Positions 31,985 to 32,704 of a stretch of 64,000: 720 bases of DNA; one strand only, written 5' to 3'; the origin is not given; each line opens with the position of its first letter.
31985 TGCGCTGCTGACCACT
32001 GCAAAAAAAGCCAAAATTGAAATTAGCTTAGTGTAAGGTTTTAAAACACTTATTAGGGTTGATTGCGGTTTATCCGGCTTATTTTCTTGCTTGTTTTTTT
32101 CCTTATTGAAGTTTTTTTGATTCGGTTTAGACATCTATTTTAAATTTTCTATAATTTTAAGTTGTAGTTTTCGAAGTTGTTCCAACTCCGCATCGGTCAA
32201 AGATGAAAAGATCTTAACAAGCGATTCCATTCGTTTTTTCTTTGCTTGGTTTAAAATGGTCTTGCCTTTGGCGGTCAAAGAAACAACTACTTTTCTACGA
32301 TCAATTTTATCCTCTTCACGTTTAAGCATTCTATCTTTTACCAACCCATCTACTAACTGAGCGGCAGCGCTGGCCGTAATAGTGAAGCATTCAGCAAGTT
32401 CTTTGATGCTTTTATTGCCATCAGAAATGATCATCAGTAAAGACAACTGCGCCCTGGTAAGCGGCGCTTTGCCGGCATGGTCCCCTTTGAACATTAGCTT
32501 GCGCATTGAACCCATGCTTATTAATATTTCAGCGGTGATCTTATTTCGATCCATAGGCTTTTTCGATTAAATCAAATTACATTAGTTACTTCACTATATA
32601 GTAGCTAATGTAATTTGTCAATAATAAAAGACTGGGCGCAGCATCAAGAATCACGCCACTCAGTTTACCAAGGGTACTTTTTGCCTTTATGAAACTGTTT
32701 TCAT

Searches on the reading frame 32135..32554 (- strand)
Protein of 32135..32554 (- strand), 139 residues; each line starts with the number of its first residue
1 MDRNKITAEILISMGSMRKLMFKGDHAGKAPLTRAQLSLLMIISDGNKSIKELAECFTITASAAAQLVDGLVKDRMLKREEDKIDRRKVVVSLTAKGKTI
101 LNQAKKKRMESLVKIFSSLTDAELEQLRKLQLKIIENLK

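Call 3: search_protein_families(library=pfam, proteins=[window:32135-32554:-], max_evalue=0.01)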
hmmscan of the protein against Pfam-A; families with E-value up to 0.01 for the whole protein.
window:32135-32554:- (139 aa): 6 families
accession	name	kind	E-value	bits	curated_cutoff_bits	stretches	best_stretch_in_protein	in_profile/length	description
PF12802.13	MarR_2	-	1.9e-09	38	27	1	32-87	3-60/61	MarR family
PF01047.28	MarR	-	9e-08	32.3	24.6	1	32-89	1-59/59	MarR family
PF13463.12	HTH_27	-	1.1e-07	32.4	22.2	1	32-97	1-68/68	Winged helix DNA-binding domain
PF22381.2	Staph_reg_Sar_Rot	-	6.3e-06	26.6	27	1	31-102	11-83/85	Transcriptional regulator SarA/Rot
PF01638.23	HxlR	-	0.00054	20.2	20.8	1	38-100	9-72/91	HxlR-like helix-turn-helix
PF23871.1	DUF7226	-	0.0069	16.7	27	1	83-115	48-79/142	Domain of unknown function (DUF7226)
